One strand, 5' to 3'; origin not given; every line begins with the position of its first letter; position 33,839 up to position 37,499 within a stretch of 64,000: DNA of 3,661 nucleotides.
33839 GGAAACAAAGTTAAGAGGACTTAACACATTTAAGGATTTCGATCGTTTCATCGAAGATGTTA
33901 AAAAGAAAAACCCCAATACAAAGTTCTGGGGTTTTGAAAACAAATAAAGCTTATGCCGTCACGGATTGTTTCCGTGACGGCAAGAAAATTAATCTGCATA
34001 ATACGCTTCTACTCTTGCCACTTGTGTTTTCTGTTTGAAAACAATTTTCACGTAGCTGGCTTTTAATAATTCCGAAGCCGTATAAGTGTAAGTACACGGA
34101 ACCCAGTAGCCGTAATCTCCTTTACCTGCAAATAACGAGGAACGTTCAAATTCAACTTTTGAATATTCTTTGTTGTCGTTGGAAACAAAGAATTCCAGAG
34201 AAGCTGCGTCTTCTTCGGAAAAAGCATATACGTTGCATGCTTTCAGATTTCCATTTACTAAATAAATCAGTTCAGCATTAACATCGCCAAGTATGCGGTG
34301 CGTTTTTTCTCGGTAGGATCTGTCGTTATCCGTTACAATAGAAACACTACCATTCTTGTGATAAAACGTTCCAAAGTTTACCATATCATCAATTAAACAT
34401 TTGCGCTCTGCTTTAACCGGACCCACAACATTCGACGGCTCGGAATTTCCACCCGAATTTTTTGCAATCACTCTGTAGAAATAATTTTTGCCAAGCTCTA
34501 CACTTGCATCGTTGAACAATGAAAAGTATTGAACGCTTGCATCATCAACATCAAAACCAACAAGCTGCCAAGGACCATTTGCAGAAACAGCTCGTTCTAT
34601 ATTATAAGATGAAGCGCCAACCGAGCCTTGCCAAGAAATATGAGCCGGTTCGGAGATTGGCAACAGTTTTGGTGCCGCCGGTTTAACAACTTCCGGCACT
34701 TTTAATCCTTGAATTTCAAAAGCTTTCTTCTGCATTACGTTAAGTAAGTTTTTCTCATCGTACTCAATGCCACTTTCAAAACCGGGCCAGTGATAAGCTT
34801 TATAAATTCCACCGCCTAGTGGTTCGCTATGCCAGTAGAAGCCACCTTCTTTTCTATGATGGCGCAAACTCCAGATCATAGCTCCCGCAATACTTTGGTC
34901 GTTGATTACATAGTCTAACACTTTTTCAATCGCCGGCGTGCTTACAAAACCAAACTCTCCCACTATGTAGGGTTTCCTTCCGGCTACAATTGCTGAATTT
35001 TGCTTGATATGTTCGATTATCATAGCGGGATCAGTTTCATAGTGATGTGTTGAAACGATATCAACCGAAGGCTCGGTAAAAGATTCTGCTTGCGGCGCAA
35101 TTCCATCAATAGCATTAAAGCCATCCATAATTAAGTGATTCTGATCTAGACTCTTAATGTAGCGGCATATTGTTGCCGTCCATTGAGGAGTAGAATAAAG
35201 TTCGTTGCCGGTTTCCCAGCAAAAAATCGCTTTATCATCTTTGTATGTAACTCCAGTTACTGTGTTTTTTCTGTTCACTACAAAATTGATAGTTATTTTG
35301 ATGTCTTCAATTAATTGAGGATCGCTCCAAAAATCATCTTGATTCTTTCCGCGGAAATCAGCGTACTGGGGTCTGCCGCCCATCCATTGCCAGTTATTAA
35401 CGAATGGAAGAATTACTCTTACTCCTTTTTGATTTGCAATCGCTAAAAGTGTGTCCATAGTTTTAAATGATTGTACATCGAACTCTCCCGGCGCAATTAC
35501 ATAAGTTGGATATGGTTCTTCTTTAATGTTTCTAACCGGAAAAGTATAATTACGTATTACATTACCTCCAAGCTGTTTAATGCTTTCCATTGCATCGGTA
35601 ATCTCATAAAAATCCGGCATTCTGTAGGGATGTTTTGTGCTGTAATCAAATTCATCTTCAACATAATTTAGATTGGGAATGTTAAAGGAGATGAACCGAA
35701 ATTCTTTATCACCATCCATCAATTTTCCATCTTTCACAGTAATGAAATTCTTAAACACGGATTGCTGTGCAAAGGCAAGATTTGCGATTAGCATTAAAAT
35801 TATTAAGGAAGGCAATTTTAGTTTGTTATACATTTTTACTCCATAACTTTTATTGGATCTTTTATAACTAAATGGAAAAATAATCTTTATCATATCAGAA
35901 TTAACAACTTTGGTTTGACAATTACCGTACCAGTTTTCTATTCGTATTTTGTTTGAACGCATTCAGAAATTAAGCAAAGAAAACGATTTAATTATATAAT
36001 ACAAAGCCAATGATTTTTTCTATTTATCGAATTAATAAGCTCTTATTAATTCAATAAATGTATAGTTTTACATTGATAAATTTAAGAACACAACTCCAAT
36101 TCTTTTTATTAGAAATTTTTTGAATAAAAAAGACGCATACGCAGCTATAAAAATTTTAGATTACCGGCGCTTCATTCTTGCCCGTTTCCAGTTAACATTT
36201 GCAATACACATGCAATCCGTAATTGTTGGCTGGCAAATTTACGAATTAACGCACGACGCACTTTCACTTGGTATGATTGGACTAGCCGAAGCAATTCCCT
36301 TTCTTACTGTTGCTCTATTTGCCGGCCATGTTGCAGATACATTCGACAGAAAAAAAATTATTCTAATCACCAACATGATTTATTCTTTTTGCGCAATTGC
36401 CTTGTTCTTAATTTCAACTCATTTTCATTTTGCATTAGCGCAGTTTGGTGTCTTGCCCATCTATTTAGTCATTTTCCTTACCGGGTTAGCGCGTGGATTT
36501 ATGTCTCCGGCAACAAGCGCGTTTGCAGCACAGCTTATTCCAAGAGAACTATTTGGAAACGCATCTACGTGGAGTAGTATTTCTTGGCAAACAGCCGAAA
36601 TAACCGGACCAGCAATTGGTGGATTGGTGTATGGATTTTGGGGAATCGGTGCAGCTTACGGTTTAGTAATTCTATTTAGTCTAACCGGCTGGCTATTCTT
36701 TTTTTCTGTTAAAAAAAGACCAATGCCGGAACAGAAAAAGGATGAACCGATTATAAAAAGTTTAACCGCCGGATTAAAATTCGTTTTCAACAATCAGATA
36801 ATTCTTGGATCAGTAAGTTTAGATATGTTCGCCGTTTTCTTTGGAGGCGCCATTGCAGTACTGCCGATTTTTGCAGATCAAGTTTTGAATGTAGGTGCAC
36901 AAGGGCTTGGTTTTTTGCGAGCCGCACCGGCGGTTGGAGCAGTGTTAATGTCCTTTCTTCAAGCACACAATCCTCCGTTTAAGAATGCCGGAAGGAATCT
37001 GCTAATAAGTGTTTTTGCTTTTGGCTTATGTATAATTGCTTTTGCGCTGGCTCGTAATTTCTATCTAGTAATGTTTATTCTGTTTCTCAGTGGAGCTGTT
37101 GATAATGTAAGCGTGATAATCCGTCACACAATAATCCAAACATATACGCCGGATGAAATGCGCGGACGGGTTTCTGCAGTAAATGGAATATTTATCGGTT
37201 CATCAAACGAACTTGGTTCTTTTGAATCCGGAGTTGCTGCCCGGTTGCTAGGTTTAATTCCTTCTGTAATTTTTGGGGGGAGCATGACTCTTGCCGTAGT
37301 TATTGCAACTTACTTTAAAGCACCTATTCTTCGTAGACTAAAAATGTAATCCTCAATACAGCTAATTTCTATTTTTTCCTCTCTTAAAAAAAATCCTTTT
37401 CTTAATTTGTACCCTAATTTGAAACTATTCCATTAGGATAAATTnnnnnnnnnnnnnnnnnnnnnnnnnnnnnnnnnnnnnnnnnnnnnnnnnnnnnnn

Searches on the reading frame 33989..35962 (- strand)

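Call 83: search_protein_families(library=pfam, proteins=[window:33989-35962:-], max_evalue=0.00001)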
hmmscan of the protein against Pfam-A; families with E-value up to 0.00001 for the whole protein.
window:33989-35962:- (657 aa): 1 family
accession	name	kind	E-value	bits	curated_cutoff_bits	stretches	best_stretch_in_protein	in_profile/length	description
PF00150.24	Cellulase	-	3.4e-07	30.5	23.5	1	116-366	19-268/272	Cellulase (glycosyl hydrolase family 5)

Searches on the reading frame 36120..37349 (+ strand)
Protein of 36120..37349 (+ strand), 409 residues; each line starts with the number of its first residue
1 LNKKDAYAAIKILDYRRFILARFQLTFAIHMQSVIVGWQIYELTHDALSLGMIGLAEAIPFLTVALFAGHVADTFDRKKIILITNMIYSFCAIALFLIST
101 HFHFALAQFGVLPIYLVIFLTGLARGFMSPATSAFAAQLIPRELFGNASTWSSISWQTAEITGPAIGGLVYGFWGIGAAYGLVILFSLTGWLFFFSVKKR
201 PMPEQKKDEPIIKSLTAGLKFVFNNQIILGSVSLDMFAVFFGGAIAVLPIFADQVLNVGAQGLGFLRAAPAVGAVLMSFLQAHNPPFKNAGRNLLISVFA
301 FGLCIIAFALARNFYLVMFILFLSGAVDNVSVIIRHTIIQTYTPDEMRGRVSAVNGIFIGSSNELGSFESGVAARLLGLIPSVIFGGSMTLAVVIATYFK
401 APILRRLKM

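Call 83: search_protein_families(library=pfam, proteins=[window:36120-37349:+], max_evalue=0.00001)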
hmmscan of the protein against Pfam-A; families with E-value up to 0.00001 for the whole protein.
window:36120-37349:+ (409 aa): 2 families
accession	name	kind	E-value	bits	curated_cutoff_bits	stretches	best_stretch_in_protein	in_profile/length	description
PF05977.19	MFS_3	-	2.1e-35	122.6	27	1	15-398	12-391/524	Transmembrane secretion effector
PF07690.21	MFS_1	-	9e-34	117.3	33.4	2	20-362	3-342/347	Major Facilitator Superfamily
